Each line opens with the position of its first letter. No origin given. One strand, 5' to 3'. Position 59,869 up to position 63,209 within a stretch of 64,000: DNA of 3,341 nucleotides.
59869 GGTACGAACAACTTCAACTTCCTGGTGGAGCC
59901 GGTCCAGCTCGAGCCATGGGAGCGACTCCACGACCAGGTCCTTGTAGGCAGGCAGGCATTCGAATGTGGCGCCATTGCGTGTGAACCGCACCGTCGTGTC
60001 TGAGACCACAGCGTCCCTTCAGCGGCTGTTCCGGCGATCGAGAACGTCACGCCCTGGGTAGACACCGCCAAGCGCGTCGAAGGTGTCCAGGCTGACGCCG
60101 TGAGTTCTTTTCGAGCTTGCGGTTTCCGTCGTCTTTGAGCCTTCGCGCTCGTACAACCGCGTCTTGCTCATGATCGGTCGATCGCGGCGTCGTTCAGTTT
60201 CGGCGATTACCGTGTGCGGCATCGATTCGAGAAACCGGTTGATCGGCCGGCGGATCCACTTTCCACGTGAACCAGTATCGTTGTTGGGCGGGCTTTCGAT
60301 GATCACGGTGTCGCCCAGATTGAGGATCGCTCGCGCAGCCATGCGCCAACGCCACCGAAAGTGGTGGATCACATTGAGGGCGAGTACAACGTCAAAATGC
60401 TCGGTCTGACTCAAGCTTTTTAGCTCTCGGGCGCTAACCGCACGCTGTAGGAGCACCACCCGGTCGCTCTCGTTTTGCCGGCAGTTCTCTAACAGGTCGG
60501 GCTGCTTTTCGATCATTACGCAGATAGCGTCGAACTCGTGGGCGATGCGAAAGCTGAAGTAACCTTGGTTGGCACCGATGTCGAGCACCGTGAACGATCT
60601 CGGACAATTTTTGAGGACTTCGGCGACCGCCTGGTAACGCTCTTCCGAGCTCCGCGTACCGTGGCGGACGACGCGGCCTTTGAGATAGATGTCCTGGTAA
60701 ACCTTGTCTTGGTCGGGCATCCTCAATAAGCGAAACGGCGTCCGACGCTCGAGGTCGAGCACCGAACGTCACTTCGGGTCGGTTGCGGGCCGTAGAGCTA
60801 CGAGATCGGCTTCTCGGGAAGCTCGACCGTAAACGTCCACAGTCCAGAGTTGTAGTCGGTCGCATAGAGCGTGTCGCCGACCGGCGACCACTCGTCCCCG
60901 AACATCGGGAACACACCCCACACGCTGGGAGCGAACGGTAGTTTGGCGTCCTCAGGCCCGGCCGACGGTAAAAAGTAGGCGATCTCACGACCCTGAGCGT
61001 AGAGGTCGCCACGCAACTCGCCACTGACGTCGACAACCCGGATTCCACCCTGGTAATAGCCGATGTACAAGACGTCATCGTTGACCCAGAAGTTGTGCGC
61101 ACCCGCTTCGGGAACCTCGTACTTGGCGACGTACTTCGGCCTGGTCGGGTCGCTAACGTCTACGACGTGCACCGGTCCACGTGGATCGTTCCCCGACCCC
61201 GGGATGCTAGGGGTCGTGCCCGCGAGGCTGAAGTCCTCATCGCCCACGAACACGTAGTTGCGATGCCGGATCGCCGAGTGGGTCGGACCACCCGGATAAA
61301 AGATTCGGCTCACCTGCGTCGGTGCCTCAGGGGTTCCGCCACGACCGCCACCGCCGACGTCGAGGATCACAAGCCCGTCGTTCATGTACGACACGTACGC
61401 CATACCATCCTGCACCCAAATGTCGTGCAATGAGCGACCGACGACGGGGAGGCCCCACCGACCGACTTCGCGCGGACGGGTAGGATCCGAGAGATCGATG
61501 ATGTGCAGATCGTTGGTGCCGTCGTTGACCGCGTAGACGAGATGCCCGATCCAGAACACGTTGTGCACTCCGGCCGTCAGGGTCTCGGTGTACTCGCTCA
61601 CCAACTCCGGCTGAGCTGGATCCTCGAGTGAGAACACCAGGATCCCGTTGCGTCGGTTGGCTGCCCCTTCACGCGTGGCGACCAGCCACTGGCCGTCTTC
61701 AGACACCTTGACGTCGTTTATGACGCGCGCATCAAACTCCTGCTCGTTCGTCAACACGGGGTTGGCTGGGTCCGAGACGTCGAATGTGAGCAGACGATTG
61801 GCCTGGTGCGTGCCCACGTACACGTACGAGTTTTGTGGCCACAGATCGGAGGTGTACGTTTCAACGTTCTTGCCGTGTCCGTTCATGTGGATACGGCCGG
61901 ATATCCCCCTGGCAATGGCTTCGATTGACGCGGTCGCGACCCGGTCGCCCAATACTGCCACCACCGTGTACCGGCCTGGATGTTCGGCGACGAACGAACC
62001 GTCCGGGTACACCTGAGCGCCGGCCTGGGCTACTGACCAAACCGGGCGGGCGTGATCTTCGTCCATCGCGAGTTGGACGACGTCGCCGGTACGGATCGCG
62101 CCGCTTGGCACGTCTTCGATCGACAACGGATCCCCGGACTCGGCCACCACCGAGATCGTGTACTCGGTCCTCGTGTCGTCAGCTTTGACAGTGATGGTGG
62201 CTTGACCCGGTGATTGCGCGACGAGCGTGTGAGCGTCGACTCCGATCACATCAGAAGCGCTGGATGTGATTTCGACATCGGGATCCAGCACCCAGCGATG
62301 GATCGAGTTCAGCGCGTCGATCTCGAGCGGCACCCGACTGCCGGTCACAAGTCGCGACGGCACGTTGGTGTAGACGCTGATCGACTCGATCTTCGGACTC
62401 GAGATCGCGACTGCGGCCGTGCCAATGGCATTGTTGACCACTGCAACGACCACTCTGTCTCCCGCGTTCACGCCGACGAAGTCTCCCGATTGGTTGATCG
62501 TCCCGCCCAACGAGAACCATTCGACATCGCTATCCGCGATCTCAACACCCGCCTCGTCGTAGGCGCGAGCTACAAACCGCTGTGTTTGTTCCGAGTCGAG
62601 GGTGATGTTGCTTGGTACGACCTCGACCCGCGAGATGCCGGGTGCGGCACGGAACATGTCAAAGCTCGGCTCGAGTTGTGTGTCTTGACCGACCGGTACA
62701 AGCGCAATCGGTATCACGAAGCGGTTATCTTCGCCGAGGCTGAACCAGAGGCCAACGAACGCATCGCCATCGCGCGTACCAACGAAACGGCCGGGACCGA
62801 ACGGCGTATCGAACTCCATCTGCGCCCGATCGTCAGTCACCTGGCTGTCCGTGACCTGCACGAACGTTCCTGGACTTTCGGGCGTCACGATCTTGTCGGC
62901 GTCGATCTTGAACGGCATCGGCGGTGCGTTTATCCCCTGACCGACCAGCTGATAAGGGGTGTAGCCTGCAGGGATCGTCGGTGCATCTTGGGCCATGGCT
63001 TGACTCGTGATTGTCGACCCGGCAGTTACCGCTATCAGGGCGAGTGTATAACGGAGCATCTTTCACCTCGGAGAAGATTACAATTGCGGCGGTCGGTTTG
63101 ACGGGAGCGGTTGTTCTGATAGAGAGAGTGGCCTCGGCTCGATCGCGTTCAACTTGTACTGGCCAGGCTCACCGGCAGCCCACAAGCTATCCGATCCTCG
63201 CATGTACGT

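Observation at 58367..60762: Kdo-kinase-family gene flanked by two SAM methyltransferases: candidate LPS inner-core modification cassette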

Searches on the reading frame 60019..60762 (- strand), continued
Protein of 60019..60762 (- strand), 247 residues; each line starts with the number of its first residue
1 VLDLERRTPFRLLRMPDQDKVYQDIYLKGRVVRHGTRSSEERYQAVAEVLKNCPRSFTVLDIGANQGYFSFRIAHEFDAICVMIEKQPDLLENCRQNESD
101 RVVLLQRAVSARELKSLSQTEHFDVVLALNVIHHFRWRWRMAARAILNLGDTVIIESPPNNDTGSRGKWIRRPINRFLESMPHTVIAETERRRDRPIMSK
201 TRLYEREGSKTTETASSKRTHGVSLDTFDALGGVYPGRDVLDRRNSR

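Call 84: search_protein_families(library=pfam, proteins=[L025:3565-4926:+, L025:2228-3541:+, L027:4082-5257:+, L027:813-1943:-, L031:3439-4818:+, L031:5928-7100:+, L032:3524-4711:+, L034:2071-3879:+, L034:6014-7699:+, L044:4534-4986:+], max_evalue=0.0001)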
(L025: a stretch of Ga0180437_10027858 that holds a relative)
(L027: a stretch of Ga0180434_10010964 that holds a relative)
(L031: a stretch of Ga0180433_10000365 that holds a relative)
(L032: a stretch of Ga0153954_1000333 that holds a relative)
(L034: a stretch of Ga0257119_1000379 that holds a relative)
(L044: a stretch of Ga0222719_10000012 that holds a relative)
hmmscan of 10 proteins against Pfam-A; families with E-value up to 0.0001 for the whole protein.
L025:3565-4926:+ (454 aa): 0 families

L025:2228-3541:+ (438 aa): 0 families

L027:4082-5257:+ (392 aa): 5 families
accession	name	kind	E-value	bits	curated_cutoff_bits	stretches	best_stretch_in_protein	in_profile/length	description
PF13439.12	Glyco_transf_4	-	1.3e-28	100.5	28.5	1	28-193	2-165/170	Glycosyltransferase Family 4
PF00534.26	Glycos_transf_1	-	2e-25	89.7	26.4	1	205-343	6-142/172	Glycosyl transferases group 1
PF13692.12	Glyco_trans_1_4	-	4.5e-22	79.3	27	1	216-351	3-136/142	Glycosyl transferases group 1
PF13579.12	Glyco_trans_4_4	-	4.4e-11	43.8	29.7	1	28-193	1-158/158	Glycosyl transferase 4-like domain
PF20706.3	GT4-conflict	-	4.2e-05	23.1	26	0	205-328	189-316/385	Family 4 Glycosyltransferase in conflict systems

L027:813-1943:- (377 aa): 0 families

L031:3439-4818:+ (460 aa): 0 families

L031:5928-7100:+ (391 aa): 5 families
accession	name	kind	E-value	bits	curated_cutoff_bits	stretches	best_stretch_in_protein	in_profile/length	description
PF08242.18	Methyltransf_12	-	4.4e-09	37.4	30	1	86-180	1-90/98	Methyltransferase domain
PF13649.12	Methyltransf_25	-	8.8e-09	36.4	27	1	85-180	1-91/97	Methyltransferase domain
PF13489.12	Methyltransf_23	-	4.2e-08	33.5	27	1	73-181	14-107/164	Methyltransferase domain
PF13847.12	Methyltransf_31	-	1.7e-07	31.5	27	1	83-170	5-91/145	Methyltransferase domain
PF08241.18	Methyltransf_11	-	1.3e-05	26.1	21.2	1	86-181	1-86/95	Methyltransferase domain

L032:3524-4711:+ (396 aa): 3 families
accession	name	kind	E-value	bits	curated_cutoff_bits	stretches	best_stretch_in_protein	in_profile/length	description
PF00266.25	Aminotran_5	-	1e-61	209.4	21.5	1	24-381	1-370/371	Aminotransferase class-V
PF01041.23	DegT_DnrJ_EryC1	-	6.9e-06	26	19.8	1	86-219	43-174/360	DegT/DnrJ/EryC1/StrS aminotransferase family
PF01053.26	Cys_Met_Meta_PP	-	3e-05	23.2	27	1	86-196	71-175/381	Cys/Met metabolism PLP-dependent enzyme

L034:2071-3879:+ (603 aa): 16 families
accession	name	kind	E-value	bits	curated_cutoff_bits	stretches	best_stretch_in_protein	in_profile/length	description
PF00515.34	TPR_1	-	2.1e-23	81.5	27.8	2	225-257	2-34/34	Tetratricopeptide repeat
PF07719.23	TPR_2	-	3.5e-23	80.2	27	1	225-257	2-34/34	Tetratricopeptide repeat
PF13181.12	TPR_8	-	1.4e-19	68.9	25.7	1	224-257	1-34/34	Tetratricopeptide repeat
PF13414.12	TPR_11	-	2.4e-16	59.6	26.8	1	131-162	3-34/42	TPR repeat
PF13431.12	TPR_17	-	2.5e-14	52.7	24.4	0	212-244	1-33/34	Tetratricopeptide repeat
PF23914.1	TPR_CcmH_CycH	-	1.3e-13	51.5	42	1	170-257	64-154/158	Cytochrome c-type biogenesis protein H TPR domain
PF14559.12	TPR_19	-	4.7e-13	49.7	25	0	136-188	5-57/68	Tetratricopeptide repeat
PF25063.1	ARM_TT21_C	-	3.1e-09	37.4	35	1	126-263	25-169/209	Tetratricopeptide repeat protein 21 C-terminal ARM domain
PF13428.12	TPR_14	-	2.2e-08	34.4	23.5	0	127-165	6-44/44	Tetratricopeptide repeat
PF13432.12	TPR_16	-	4.1e-08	34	32.7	0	196-244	3-51/65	Tetratricopeptide repeat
PF13174.12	TPR_6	-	4.4e-08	33.7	26.3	0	226-256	2-32/33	Tetratricopeptide repeat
PF13424.12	TPR_12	-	1.8e-07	31.7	30.1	0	59-115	14-72/77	Tetratricopeptide repeat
PF13176.12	TPR_7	-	1.2e-05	25.5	27.9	0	226-257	1-34/36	Tetratricopeptide repeat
PF12895.13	ANAPC3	-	3.4e-05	24.5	27.2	0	105-180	6-80/82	Anaphase-promoting complex, cyclosome, subunit 3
PF08242.18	Methyltransf_12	-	3.6e-05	24.8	30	1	314-404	1-90/98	Methyltransferase domain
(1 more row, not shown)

L034:6014-7699:+ (562 aa): 17 families
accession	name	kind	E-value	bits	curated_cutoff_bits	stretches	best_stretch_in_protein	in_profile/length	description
PF00515.34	TPR_1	-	4.6e-26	90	27.8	2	191-223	2-34/34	Tetratricopeptide repeat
PF07719.23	TPR_2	-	1.2e-24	84.7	27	1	192-223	3-34/34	Tetratricopeptide repeat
PF13181.12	TPR_8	-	7.7e-20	69.8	25.7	0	157-189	2-34/34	Tetratricopeptide repeat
PF13414.12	TPR_11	-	4e-15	55.7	26.8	0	171-202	9-40/42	TPR repeat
PF13431.12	TPR_17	-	6e-15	54.6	24.4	0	111-142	2-33/34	Tetratricopeptide repeat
PF13432.12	TPR_16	-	4.2e-13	49.9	32.7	1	160-223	1-64/65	Tetratricopeptide repeat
PF14559.12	TPR_19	-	3.3e-12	47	25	0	202-235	3-36/68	Tetratricopeptide repeat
PF13424.12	TPR_12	-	2.7e-11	43.9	30.1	0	59-119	8-76/77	Tetratricopeptide repeat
PF13176.12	TPR_7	-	1.9e-10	40.4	27.9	0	160-187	3-32/36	Tetratricopeptide repeat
PF13428.12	TPR_14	-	2.3e-09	37.4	23.5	0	89-129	2-42/44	Tetratricopeptide repeat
PF23914.1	TPR_CcmH_CycH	-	3.4e-08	33.9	42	0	135-220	63-151/158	Cytochrome c-type biogenesis protein H TPR domain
PF12895.13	ANAPC3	-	5e-08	33.6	27.2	0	71-145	6-79/82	Anaphase-promoting complex, cyclosome, subunit 3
PF13174.12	TPR_6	-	6.3e-08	33.2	26.3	0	192-222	2-32/33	Tetratricopeptide repeat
PF25062.1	ARM_TT21_N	-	2.6e-07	31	40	0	51-166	97-212/222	Tetratricopeptide repeat protein 21 N-terminal ARM repeat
PF08242.18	Methyltransf_12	-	9.7e-06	26.7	30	1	280-368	1-89/98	Methyltransferase domain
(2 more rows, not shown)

L044:4534-4986:+ (151 aa): 0 families

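Call 85: search_protein_families(library=pfam, proteins=[L044:5969-6682:+, L046:3702-4775:-, L046:5690-6751:+, L069:3917-4897:+, L069:5945-6709:+, L085:2653-3318:+, L085:5963-8137:-, L036:2-907:+, L036:2599-3936:-, L044:3262-4335:+], max_evalue=0.0001)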
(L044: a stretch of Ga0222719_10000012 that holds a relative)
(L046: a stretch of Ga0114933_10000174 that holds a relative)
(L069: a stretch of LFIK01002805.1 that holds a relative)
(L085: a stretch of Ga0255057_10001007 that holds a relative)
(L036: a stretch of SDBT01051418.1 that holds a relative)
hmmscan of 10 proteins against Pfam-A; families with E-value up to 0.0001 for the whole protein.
L044:5969-6682:+ (238 aa): 1 family
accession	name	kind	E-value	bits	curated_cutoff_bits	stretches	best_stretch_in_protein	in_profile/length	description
PF01501.26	Glyco_transf_8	-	2.7e-05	24.3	24.3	0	47-118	74-134/253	Glycosyl transferase family 8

L046:3702-4775:- (358 aa): 1 family
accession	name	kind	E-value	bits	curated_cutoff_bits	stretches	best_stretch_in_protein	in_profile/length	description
PF05686.18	Glyco_transf_90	-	4.4e-28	98.7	24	1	164-358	150-324/396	Glycosyl transferase family 90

L046:5690-6751:+ (354 aa): 0 families

L069:3917-4897:+ (327 aa): 0 families

L069:5945-6709:+ (255 aa): 3 families
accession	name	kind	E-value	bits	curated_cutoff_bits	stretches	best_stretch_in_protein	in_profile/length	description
PF01050.24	MannoseP_isomer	-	1.9e-21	76.9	23.6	1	146-253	11-113/116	Mannose-6-phosphate isomerase C-terminal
PF01467.32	CTP_transf_like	-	1.6e-14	54.7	21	1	5-104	1-89/133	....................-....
PF07883.17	Cupin_2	-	2.3e-05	24.4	27.2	1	169-240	4-69/70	Cupin domain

L085:2653-3318:+ (222 aa): 0 families

L085:5963-8137:- (725 aa): 2 families
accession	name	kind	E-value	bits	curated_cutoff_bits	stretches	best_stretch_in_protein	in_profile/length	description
PF19263.5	DUF5906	-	1.8e-21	77.4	27.6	1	430-538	2-114/114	Family of unknown function (DUF5906)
PF05272.17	VapE-like_dom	-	1.5e-07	31.6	25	1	405-563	29-185/217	Virulence-associated protein E-like domain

L036:2-907:+ (302 aa): 1 family
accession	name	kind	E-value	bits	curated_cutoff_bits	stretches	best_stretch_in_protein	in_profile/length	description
PF00852.26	Glyco_transf_10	-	2.2e-18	67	23.9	1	122-242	20-136/182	Glycosyltransferase family 10 (fucosyltransferase) C-term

L036:2599-3936:- (446 aa): 0 families

L044:3262-4335:+ (358 aa): 1 family
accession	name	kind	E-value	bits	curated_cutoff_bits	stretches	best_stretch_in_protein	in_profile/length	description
PF00154.27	RecA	-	6.8e-13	49.1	27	1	27-281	28-261/262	recA bacterial DNA recombination protein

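Call 90: find_related_loci(query=A6, collection=viral_contigs, flank=3000)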
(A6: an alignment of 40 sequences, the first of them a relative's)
Query A6 (313 aa) in viral_contigs; peptide patterns used: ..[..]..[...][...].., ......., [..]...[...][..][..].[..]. (x = any residue, [..] = any of these).
113 stretches matched a pattern; 46 encode a relative of the query (tblastn E <= 1e-3); 46 distinct loci.
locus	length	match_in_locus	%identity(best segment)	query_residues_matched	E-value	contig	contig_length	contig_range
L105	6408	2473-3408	69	5-313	2e-141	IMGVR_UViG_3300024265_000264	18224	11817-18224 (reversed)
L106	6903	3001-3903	55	5-308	2e-98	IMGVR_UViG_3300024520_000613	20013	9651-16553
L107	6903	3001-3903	55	5-308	2e-98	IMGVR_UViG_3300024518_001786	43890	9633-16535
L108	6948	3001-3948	49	2-311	2e-90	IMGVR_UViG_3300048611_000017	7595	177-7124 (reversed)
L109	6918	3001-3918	47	3-310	5e-90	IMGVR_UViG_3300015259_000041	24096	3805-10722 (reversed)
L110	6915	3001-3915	46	1-307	2e-89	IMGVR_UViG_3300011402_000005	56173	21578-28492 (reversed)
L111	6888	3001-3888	49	1-296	1e-92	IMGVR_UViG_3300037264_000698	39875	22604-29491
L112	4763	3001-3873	47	1-296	4e-77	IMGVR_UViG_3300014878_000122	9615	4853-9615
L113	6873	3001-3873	47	1-296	5e-77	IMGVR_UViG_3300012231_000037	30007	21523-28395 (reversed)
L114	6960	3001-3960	45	5-312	6e-68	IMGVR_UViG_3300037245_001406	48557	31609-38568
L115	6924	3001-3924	37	3-289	3e-67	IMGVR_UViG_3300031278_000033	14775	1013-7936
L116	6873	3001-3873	39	1-289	4e-66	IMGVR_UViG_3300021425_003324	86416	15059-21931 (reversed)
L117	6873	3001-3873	38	1-289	2e-65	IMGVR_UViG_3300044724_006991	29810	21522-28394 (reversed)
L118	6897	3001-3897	42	2-306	6e-63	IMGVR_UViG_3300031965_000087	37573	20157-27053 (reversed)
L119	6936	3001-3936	35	5-309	2e-61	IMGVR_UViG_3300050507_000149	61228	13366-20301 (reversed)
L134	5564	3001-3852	37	5-286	3e-46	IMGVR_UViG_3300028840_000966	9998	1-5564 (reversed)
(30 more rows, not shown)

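Call 93: search_protein_families(library=phrogs, proteins=[L105:1761-2462:+, L105:3411-4421:+, L106:2411-2995:+, L106:3918-4772:+, L109:3921-4682:+, L111:2336-3001:+, L111:1128-2387:+, L108:3951-5996:+, L119:1024-2553:+, L134:415-1806:+], max_evalue=0.001)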
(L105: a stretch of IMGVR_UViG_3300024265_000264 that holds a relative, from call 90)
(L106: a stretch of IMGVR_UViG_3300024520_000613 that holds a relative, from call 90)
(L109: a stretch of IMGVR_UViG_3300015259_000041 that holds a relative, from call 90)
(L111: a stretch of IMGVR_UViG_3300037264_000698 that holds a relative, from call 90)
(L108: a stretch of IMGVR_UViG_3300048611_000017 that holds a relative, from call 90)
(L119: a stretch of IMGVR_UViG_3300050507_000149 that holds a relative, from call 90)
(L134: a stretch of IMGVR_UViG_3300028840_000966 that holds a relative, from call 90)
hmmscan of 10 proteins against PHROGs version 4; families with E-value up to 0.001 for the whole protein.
L105:1761-2462:+ (234 aa): 0 families

L105:3411-4421:+ (337 aa): 1 family
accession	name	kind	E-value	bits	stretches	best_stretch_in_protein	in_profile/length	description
phrog_4356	-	moron, auxiliary metabolic gene and host takeover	0.00027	21.3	1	182-235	181-234/307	glycosyltransferase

L106:2411-2995:+ (195 aa): 0 families

L106:3918-4772:+ (285 aa): 1 family
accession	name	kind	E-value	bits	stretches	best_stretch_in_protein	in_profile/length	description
phrog_4356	-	moron, auxiliary metabolic gene and host takeover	2.7e-05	24.6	1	184-234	186-236/307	glycosyltransferase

L109:3921-4682:+ (254 aa): 0 families

L111:2336-3001:+ (222 aa): 1 family
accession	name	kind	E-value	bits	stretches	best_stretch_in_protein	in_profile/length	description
phrog_8156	-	other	4.2e-14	53.4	1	32-192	51-195/244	methyltransferase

L111:1128-2387:+ (420 aa): 2 families
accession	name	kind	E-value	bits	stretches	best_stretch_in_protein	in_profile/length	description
phrog_2170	-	moron, auxiliary metabolic gene and host takeover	1e-31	111.4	1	37-412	3-366/374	glycosyltransferase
phrog_4356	-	moron, auxiliary metabolic gene and host takeover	7e-08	33.1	1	292-341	183-232/307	glycosyltransferase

L108:3951-5996:+ (682 aa): 2 families
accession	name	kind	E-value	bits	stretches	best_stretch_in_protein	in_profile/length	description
phrog_2170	-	moron, auxiliary metabolic gene and host takeover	5.4e-28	99.1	1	287-604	7-302/374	glycosyltransferase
phrog_4356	-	moron, auxiliary metabolic gene and host takeover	1.6e-05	25.4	1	552-594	189-231/307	glycosyltransferase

L119:1024-2553:+ (510 aa): 6 families
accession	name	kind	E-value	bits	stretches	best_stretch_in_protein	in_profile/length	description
phrog_5934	-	moron, auxiliary metabolic gene and host takeover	5.6e-17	62.7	1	433-507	18-92/93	acyl carrier protein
phrog_14581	-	unknown function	2.7e-08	34.7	1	452-503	32-83/85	-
phrog_85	-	DNA, RNA and nucleotide metabolism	6.6e-08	32.5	1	116-296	426-577/866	thymidylate synthase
phrog_27464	-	unknown function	8e-08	33.3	1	445-510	42-106/157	-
phrog_18343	-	unknown function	3.1e-07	31.6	1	446-502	81-137/138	-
phrog_35637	-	DNA, RNA and nucleotide metabolism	4.6e-06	26.9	0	99-153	116-167/366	thymidylate synthase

L134:415-1806:+ (464 aa): 2 families
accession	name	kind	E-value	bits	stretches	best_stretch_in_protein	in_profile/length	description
phrog_4603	-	other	1.6e-43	149.3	1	18-201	1-175/178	alpha-2;3-sialyltransferase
phrog_2111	-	unknown function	1.3e-07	32.2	0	13-55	11-51/208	-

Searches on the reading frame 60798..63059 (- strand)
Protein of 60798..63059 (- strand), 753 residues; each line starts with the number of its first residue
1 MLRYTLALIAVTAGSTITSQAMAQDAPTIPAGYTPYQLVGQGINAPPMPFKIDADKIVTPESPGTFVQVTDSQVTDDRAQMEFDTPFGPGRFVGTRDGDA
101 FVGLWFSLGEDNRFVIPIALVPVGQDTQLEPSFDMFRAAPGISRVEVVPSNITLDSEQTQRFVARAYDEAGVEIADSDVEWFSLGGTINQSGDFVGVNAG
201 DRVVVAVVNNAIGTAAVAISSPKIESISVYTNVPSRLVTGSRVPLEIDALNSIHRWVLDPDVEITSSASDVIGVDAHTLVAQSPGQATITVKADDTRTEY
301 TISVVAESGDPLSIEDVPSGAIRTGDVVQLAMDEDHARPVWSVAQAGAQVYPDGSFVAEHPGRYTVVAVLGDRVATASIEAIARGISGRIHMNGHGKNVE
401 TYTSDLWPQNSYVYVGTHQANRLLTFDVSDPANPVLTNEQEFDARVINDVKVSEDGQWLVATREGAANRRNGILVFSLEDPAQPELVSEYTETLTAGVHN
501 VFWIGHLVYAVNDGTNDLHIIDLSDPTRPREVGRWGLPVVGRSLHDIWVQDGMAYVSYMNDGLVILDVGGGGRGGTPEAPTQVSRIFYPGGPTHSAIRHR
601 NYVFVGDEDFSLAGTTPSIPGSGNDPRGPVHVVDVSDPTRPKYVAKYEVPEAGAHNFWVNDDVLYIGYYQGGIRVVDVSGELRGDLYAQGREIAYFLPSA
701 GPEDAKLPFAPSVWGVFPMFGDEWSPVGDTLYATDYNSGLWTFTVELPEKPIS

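Call 3: search_protein_families(library=pfam, proteins=[window:60798-63059:-], max_evalue=0.01)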
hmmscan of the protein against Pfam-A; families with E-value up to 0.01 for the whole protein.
window:60798-63059:- (753 aa): 2 families
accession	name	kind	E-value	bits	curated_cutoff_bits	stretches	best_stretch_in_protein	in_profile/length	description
PF08309.17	LVIVD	-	9.2e-18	63.8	20.2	1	511-534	16-39/42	LVIVD repeat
PF09826.15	Beta_propel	-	0.0013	18.1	22.4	0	417-448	89-117/495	Beta propeller domain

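Call 4: search_protein_families(library=ncbifam, proteins=[window:60798-63059:-], max_evalue=0.01)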
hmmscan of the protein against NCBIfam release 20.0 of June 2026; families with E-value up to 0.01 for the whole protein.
window:60798-63059:- (753 aa): 2 families
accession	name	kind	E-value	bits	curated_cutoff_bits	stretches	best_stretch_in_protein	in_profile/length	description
TIGR04312.1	choice_anch_B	subfamily_domain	1.6e-15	57.3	100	1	629-721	260-346/364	choice-of-anchor B family protein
NF005927.0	PRK07942.1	subfamily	0.0065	16.2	186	0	235-291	24-78/232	DNA polymerase III subunit epsilon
